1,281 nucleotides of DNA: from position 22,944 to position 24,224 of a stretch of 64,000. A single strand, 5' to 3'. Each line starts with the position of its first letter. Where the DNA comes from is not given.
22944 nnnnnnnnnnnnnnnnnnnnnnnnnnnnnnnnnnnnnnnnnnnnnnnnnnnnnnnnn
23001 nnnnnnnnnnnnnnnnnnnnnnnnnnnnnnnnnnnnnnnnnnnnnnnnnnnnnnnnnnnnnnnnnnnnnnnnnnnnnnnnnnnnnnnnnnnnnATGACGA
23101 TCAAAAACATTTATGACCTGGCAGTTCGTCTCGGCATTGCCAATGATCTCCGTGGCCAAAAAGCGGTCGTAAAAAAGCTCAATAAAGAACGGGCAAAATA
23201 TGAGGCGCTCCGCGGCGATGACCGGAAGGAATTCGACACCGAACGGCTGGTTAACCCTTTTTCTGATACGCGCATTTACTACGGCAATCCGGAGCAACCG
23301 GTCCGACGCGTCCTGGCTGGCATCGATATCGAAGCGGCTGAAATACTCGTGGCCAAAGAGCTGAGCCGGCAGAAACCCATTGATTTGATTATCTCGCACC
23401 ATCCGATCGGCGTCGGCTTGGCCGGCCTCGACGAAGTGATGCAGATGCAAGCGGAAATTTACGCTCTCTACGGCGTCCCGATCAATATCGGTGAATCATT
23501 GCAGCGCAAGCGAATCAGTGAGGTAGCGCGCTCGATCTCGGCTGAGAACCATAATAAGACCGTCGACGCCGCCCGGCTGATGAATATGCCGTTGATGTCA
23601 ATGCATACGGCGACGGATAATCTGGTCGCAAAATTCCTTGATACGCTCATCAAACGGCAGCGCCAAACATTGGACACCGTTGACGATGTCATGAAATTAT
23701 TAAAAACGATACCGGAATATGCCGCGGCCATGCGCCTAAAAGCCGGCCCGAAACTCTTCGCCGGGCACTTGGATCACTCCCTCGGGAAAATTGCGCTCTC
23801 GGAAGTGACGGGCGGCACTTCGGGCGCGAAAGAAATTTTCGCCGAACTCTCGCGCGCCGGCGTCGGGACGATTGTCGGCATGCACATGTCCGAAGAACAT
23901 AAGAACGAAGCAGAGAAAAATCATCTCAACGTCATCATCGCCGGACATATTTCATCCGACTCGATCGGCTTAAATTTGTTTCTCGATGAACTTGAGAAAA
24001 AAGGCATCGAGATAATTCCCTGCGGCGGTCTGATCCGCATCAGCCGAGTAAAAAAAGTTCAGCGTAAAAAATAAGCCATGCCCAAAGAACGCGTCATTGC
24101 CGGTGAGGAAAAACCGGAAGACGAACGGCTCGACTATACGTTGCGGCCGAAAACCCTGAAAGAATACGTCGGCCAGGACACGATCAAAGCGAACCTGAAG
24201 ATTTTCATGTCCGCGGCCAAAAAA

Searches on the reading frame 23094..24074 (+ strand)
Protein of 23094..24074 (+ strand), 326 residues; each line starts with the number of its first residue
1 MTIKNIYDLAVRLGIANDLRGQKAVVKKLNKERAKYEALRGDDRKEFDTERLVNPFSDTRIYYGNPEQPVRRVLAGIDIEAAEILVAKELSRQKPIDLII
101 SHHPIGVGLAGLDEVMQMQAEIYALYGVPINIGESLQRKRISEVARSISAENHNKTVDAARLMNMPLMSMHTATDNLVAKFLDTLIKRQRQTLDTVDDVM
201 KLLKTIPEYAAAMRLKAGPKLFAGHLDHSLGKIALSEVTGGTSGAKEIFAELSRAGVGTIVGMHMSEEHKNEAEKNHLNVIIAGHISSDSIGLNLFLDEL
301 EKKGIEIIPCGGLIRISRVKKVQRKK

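Call 12: search_protein_families(library=pfam, proteins=[window:23094-24074:+], max_evalue=1)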
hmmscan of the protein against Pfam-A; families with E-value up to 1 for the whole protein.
window:23094-24074:+ (326 aa): 1 family
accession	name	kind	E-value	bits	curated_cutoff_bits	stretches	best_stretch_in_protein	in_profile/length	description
PF01784.24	DUF34_NIF3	-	1.3e-10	41.8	23.4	2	149-303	77-238/256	Duf34/NIF3 (NGG1p interacting factor 3)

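Call 13: search_protein_families(library=ncbifam, proteins=[window:23094-24074:+], max_evalue=1)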
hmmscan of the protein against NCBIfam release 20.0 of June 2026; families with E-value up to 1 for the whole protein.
window:23094-24074:+ (326 aa): 2 families
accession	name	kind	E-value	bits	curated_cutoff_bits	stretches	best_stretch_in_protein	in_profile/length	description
TIGR00486.1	YbgI_SA1388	equivalog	7e-05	22.6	130.55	1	199-302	133-235/250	Nif3-like dinuclear metal center hexameric protein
NF052542.1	mucin_mul1B_fam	subfamily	0.074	12.2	75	1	144-188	217-261/320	Mul1B family putative transporter subunit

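Call 14: find_related_loci(query=window:23094-24074:+, collection=genome_contigs, flank=4000)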
Query window:23094-24074:+ (326 aa) in genome_contigs; peptide patterns used: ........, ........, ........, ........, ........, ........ (x = any residue, [..] = any of these).
97 stretches matched a pattern; 58 encode a relative of the query (tblastn E <= 1e-3); 58 distinct loci.
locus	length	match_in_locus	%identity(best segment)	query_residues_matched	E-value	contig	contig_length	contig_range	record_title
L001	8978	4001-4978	97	1-326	0e+0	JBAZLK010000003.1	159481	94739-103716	MAG: Patescibacteria group bacterium isolate SO_2017_LW4_167 scaffold_317_c1_LW137-91_2017, whole genome shotgun sequenc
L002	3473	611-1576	60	1-324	4e-137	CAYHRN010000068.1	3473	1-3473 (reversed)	MAG TPA_asm: uncultured Gammaproteobacteria bacterium isolate ERP119705_co15_249 genome assembly, contig: NODE_39594_len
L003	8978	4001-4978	83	1-326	0e+0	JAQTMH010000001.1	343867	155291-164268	MAG: Patescibacteria group bacterium isolate STA_36 NODE_50_length_343867_cov_5.287700_Sandtown_A, whole genome shotgun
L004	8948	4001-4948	59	1-316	1e-132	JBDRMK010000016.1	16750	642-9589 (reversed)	MAG: Patescibacteria group bacterium isolate MEGAHIT-group-1.828 k141_10067125, whole genome shotgun sequence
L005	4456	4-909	59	13-314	7e-130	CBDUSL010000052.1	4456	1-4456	MAG TPA_asm: uncultured bacterium isolate SRR21487738_binner13_Refined_25 genome assembly, contig: ERZ25083882.14314, wh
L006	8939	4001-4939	57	1-313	2e-126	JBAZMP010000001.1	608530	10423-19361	MAG: Patescibacteria group bacterium isolate SO_2017_LW4_46 scaffold_9_c1_LW137-91_2017, whole genome shotgun sequence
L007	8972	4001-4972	57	1-323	4e-125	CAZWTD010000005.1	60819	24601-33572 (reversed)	MAG TPA_asm: uncultured Gammaproteobacteria bacterium isolate binchicken_co115_111 genome assembly, contig: NODE_924_len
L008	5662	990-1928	55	1-313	6e-122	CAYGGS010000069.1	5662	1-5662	MAG TPA_asm: uncultured Gammaproteobacteria bacterium isolate ERP113451_co2_34 genome assembly, contig: NODE_11682_lengt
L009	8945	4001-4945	56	1-321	1e-121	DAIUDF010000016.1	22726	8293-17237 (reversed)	MAG TPA_asm: Candidatus Moraniibacteriota bacterium isolate CTOTU18587 NODE_2103_length_22726_cov_9.830929, whole genome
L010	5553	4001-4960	55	1-320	4e-121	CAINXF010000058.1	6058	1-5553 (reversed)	MAG: Candidatus Kerfeldbacteria bacterium isolate AlinenSediments_bin-3800 genome assembly, contig: bin-3800:058/211, wh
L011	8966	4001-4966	55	1-321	1e-119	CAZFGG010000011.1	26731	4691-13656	MAG TPA_asm: uncultured Gammaproteobacteria bacterium isolate SRP200132_co1_183 genome assembly, contig: NODE_3103_lengt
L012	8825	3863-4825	55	1-321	3e-118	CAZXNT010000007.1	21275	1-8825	MAG TPA_asm: uncultured Candidatus Saccharibacteria bacterium isolate SRP302447_co2_43 genome assembly, contig: NODE_689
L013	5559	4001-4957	59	1-320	2e-118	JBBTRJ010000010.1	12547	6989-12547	MAG: Patescibacteria group bacterium isolate H52-bin123_1 H52_bin123_1_000000000010, whole genome shotgun sequence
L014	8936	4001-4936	56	1-315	3e-118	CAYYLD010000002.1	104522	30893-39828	MAG TPA_asm: uncultured Candidatus Saccharibacteria bacterium isolate binchicken_co89_41 genome assembly, contig: NODE_1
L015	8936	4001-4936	56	1-315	5e-117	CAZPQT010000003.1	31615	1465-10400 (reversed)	MAG TPA_asm: uncultured Candidatus Saccharibacteria bacterium isolate binchicken_co100_470 genome assembly, contig: NODE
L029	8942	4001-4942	56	1-314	3e-120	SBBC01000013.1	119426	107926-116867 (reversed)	MAG: Candidatus Microgenomatus auricola isolate Bin_28_1_1 Hy_contig8990, whole genome shotgun sequence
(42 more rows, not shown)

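Call 39: find_encoding_contigs(protein=window:23094-24074:+, flank=3000, max_places=10)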
Protein window:23094-24074:+ (326 aa): 23 contigs read that carry it; 7 places shown.
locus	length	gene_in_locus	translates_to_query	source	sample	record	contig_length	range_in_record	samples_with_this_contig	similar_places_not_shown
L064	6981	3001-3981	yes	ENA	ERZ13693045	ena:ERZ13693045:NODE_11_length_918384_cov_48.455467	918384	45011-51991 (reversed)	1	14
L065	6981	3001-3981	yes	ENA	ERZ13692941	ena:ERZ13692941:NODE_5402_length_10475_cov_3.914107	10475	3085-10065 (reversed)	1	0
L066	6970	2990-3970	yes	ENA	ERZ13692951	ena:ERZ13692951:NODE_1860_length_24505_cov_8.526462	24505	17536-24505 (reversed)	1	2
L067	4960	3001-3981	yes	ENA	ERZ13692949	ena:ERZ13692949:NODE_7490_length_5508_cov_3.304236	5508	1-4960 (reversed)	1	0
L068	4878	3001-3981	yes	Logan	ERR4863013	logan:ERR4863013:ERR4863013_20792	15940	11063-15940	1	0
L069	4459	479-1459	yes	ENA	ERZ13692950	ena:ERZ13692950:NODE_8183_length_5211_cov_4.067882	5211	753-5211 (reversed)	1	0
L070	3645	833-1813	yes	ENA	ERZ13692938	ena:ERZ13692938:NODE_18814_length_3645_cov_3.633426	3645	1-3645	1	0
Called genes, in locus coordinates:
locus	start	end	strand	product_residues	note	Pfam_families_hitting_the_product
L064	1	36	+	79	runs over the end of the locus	-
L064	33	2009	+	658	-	PF12229:PG_binding_4, PF04294:VanW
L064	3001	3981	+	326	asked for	PF01784:DUF34_NIF3 (weak)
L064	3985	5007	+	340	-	PF05496:RuvB_N, PF00004:AAA, PF07728:AAA_5 (weak), PF17864:AAA_lid_4, PF05491:WHD_RuvB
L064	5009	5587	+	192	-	PF02677:QueH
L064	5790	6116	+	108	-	-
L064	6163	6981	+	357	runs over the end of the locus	PF02547:Queuosine_synth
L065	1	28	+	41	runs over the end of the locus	-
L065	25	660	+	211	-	-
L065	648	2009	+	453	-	PF04294:VanW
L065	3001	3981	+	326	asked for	PF01784:DUF34_NIF3 (weak)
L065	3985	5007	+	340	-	PF05496:RuvB_N, PF00004:AAA, PF07728:AAA_5 (weak), PF17864:AAA_lid_4, PF05491:WHD_RuvB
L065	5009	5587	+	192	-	PF02677:QueH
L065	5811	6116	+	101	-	-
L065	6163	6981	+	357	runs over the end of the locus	PF02547:Queuosine_synth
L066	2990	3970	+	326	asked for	PF01784:DUF34_NIF3 (weak)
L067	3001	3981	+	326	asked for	PF01784:DUF34_NIF3 (weak)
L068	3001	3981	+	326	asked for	PF01784:DUF34_NIF3 (weak)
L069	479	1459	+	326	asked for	PF01784:DUF34_NIF3 (weak)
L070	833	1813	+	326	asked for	PF01784:DUF34_NIF3 (weak)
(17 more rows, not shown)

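Call 41: find_homologous_proteins(query=window:23094-24074:+, max_evalue=1e-80)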
Query window:23094-24074:+ (326 aa): 5741 proteins with E <= 1e-80 among 8000 candidates; the best 120 are listed.
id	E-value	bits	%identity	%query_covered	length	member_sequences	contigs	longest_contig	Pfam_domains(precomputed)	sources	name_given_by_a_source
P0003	1.6e-201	686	97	100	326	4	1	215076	PF01784.25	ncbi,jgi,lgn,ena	ncbi:MAG: NGG1p interacting factor NIF3 [Patescibacteria group bacterium]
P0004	8.7e-176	601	83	100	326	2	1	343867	PF01784.25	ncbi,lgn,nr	ncbi:MAG: NGG1p interacting factor NIF3 [Patescibacteria group bacterium]|nr:NGG1p interacting facto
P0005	2.2e-163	561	79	98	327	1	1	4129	PF01784.25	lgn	-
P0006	6.8e-147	507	72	98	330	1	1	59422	PF01784.25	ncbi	-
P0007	2.4e-145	501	70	98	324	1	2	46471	PF01784.25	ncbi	-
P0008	3.2e-134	465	63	98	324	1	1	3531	PF01784.25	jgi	jgi:putative NIF3 family GTP cyclohydrolase 1 type 2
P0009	9.6e-133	460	63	98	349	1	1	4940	PF01784.25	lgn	-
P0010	2.1e-132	459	64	96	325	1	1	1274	PF01784.25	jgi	jgi:putative NIF3 family GTP cyclohydrolase 1 type 2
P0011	2.2e-132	459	62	98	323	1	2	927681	PF01784.25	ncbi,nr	ncbi:MAG: NGG1p interacting factor NIF3 [Patescibacteria group bacterium]|nr:NGG1p interacting facto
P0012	3.3e-131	455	62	98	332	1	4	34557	PF01784.25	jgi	-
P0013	4.6e-131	455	62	99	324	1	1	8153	PF01784.25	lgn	-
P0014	1.9e-130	453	62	98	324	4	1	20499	PF01784.25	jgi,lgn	jgi:putative NIF3 family GTP cyclohydrolase 1 type 2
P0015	5.1e-130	451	61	98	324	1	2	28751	PF01784.25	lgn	-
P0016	5.2e-130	451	61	98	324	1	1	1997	PF01784.25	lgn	-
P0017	1.2e-129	450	62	100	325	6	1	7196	PF01784.25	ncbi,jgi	ncbi:MAG: NGG1p interacting factor NIF3 [Patescibacteria group bacterium]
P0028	3.9e-128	445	61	98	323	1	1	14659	PF01784.25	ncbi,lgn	-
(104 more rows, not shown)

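Call 42: find_encoding_contigs(protein=P0003, flank=3000, max_places=10)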
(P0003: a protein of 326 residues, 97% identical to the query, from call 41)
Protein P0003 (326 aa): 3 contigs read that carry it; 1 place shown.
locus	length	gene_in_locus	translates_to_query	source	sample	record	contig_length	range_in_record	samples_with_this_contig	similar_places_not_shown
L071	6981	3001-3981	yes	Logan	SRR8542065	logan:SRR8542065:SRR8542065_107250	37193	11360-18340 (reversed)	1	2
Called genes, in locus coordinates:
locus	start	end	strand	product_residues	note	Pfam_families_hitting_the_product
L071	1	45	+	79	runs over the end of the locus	-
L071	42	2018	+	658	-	PF12229:PG_binding_4, PF04294:VanW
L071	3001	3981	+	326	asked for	PF01784:DUF34_NIF3 (faint)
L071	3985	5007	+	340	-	PF05496:RuvB_N, PF00004:AAA, PF07726:AAA_3 (faint), PF07728:AAA_5, PF17864:AAA_lid_4, PF05491:WHD_RuvB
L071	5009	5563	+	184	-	PF02677:QueH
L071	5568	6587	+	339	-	PF02547:Queuosine_synth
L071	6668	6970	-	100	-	-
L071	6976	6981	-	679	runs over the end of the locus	PF16158:N_BRCA1_IG (faint), PF08486:SpoIID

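Call 43: find_encoding_contigs(protein=P0005, flank=3000, max_places=4)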
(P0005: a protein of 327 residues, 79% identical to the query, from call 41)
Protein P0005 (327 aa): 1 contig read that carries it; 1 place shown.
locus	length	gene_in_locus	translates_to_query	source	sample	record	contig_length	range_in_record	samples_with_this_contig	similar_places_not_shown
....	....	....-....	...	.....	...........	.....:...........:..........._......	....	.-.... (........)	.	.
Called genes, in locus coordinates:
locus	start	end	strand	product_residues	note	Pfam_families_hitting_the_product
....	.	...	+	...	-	?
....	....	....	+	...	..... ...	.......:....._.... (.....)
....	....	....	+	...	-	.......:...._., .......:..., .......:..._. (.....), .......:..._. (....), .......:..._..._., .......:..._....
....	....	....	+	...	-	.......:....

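Call 44: find_encoding_contigs(protein=P0006, flank=3000, max_places=2)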
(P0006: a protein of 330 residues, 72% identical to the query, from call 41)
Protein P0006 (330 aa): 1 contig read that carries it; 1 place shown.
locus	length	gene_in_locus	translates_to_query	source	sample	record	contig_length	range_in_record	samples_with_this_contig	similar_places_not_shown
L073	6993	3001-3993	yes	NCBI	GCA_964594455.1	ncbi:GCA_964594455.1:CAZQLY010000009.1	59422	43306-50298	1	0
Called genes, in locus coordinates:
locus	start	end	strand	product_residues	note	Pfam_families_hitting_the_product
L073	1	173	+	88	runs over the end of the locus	-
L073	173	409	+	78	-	-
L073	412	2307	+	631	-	PF12229:PG_binding_4, PF04294:VanW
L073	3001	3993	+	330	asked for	PF01784:DUF34_NIF3 (faint)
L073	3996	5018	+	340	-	PF05496:RuvB_N, PF06068:TIP49 (faint), PF00004:AAA, PF07728:AAA_5, PF17864:AAA_lid_4, PF05491:WHD_RuvB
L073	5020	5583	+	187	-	PF02677:QueH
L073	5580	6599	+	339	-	PF02547:Queuosine_synth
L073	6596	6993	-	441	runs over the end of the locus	-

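Call 45: find_encoding_contigs(protein=P0007, flank=3000, max_places=2)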
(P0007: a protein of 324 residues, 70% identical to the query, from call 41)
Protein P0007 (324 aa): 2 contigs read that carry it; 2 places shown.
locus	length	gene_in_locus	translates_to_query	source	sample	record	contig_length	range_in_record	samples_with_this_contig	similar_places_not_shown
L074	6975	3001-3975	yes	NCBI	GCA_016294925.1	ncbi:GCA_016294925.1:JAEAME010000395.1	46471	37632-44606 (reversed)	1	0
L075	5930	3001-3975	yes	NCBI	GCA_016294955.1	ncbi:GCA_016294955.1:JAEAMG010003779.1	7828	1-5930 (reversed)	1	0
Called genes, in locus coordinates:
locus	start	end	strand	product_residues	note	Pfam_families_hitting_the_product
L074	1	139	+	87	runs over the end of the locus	-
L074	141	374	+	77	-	-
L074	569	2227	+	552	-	PF12229:PG_binding_4, PF04294:VanW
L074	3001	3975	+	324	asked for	PF01784:DUF34_NIF3 (faint)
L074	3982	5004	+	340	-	PF05496:RuvB_N, PF00004:AAA, PF07728:AAA_5 (weak), PF17864:AAA_lid_4, PF05491:WHD_RuvB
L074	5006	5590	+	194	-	PF02677:QueH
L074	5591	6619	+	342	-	PF02547:Queuosine_synth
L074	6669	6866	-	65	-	-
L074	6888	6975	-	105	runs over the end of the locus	-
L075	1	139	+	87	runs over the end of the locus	-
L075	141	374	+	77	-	-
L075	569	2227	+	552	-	PF12229:PG_binding_4, PF04294:VanW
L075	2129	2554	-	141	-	-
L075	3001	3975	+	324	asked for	PF01784:DUF34_NIF3 (faint)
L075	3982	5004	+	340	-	PF05496:RuvB_N, PF00004:AAA, PF07728:AAA_5 (weak), PF17864:AAA_lid_4, PF05491:WHD_RuvB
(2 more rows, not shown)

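Call 75: find_encoding_contigs(protein=P0011, flank=2500, max_places=2)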
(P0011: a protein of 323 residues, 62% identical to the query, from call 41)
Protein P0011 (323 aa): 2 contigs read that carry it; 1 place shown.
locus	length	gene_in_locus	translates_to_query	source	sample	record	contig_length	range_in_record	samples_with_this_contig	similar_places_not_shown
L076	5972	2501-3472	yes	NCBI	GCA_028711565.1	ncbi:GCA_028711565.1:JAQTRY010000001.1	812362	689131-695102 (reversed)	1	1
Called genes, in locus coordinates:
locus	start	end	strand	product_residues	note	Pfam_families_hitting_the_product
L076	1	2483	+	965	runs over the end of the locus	PF00133:tRNA-synt_1, PF09334:tRNA-synt_1g, PF08264:Anticodon_1, PF19302:DUF5915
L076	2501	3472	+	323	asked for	PF01784:DUF34_NIF3 (faint)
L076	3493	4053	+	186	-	PF21095:CarD_C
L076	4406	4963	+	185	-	PF01330:RuvA_N, PF00633:HHH (faint), PF14520:HHH_5, PF21176:RecR_HhH (faint), PF07499:RuvA_C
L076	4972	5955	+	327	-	PF02388:FemAB, PF13480:Acetyltransf_6, PF02388:FemAB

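Call 76: find_encoding_contigs(protein=P0012, flank=2500, max_places=2)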
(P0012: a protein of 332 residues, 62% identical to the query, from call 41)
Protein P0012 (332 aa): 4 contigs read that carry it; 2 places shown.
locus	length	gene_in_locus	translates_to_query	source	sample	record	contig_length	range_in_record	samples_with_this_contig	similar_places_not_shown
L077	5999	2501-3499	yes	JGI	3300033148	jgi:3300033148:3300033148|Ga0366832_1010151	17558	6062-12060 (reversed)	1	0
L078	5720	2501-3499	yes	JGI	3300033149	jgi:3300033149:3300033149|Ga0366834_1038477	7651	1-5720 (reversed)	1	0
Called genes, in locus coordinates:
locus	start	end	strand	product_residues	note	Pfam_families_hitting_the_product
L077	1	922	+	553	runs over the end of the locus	PF12229:PG_binding_4, PF04294:VanW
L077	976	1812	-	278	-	-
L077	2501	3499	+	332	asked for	PF01784:DUF34_NIF3 (faint)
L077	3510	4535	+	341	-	PF05496:RuvB_N, PF13191:AAA_16 (faint), PF00004:AAA, PF07728:AAA_5, PF13173:AAA_14 (faint), PF17864:AAA_lid_4, PF05491:WHD_RuvB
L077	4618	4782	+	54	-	-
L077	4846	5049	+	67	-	-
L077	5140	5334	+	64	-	-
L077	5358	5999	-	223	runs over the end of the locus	PF04203:Sortase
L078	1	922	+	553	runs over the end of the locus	PF12229:PG_binding_4, PF04294:VanW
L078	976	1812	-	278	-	-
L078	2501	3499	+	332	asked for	PF01784:DUF34_NIF3 (faint)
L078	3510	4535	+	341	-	PF05496:RuvB_N, PF13191:AAA_16 (faint), PF00004:AAA, PF07728:AAA_5, PF13173:AAA_14 (faint), PF17864:AAA_lid_4, PF05491:WHD_RuvB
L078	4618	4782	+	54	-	-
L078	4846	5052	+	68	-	-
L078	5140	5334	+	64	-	-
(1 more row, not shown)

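Call 77: find_encoding_contigs(protein=P0014, flank=2500, max_places=2)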
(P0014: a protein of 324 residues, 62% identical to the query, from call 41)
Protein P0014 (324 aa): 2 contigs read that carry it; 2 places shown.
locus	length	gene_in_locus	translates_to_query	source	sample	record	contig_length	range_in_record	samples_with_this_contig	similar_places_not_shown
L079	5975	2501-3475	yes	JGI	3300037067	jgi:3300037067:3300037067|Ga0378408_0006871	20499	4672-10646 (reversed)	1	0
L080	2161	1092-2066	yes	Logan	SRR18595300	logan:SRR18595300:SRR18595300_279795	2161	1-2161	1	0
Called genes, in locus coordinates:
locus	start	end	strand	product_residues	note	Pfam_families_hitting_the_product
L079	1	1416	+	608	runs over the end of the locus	PF12229:PG_binding_4 (weak), PF04294:VanW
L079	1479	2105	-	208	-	-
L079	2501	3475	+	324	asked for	PF01784:DUF34_NIF3 (faint)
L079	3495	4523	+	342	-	PF05496:RuvB_N, PF13191:AAA_16 (faint), PF20720:nSTAND3 (faint), PF00004:AAA, PF07728:AAA_5, PF13173:AAA_14 (faint), PF17864:AAA_lid_4, PF05491:WHD_RuvB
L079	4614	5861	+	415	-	-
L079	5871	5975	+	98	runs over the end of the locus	-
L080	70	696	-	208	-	-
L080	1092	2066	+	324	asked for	PF01784:DUF34_NIF3 (faint)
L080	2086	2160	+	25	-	?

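Call 82: search_protein_families(library=pfam, proteins=[L004:3274-3669:-, L079:1479-2105:-, L077:976-1812:-, L008:305-700:-, L029:3293-3661:-, L007:3405-3956:-], max_evalue=0.01)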
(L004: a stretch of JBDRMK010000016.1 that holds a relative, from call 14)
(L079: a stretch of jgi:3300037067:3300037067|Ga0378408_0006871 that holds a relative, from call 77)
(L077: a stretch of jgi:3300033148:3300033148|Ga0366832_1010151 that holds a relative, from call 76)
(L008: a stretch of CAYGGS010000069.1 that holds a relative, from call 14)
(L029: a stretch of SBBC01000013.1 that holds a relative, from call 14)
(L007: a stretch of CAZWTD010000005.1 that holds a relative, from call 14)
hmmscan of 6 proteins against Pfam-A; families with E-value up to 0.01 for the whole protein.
L004:3274-3669:- (131 aa): 0 families

L079:1479-2105:- (208 aa): 0 families

L077:976-1812:- (278 aa): 0 families

L008:305-700:- (131 aa): 0 families

L029:3293-3661:- (122 aa): 0 families

L007:3405-3956:- (183 aa): 0 families

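Call 98: find_encoding_contigs(protein=P0013, flank=2500, max_places=2)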
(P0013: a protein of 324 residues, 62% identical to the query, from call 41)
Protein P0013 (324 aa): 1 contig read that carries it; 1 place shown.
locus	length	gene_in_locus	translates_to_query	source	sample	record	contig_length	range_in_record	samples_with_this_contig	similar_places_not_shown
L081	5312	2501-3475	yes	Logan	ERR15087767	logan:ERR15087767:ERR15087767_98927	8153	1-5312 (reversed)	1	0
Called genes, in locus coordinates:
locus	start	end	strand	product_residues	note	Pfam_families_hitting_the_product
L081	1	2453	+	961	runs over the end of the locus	PF00133:tRNA-synt_1, PF09334:tRNA-synt_1g, PF08264:Anticodon_1, PF19302:DUF5915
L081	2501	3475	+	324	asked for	PF01784:DUF34_NIF3 (faint)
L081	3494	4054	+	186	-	PF21095:CarD_C (weak)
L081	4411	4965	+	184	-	PF01330:RuvA_N, PF14520:HHH_5, PF00633:HHH (faint), PF07499:RuvA_C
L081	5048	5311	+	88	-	?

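Call 99: find_encoding_contigs(protein=P0028, flank=2500, max_places=2)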
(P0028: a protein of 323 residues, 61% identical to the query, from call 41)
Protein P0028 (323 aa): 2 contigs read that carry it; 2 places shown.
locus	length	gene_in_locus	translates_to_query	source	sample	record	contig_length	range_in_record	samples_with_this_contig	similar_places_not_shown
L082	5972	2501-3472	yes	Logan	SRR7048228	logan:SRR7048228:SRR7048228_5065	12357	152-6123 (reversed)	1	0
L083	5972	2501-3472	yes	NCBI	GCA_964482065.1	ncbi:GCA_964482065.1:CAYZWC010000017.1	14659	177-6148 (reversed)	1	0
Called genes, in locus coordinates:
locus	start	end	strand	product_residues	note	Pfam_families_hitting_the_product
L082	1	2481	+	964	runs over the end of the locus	PF00133:tRNA-synt_1, PF09334:tRNA-synt_1g (weak), PF08264:Anticodon_1, PF19302:DUF5915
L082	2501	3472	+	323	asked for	PF01784:DUF34_NIF3 (faint)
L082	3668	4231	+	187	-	PF01330:RuvA_N, PF14520:HHH_5, PF00633:HHH (faint), PF07499:RuvA_C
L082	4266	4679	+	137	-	PF13366:PDDEXK_3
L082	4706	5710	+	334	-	PF02388:FemAB, PF13480:Acetyltransf_6, PF02388:FemAB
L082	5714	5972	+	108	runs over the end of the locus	PF06210:DUF1003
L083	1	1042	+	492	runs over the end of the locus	PF00133:tRNA-synt_1, PF09334:tRNA-synt_1g (faint)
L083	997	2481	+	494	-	PF00133:tRNA-synt_1, PF09334:tRNA-synt_1g (weak), PF08264:Anticodon_1, PF19302:DUF5915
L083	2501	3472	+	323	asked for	PF01784:DUF34_NIF3 (faint)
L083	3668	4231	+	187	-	PF01330:RuvA_N, PF14520:HHH_5, PF00633:HHH (faint), PF07499:RuvA_C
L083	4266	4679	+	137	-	PF13366:PDDEXK_3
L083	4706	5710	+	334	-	PF02388:FemAB, PF13480:Acetyltransf_6, PF02388:FemAB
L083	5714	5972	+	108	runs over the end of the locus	PF06210:DUF1003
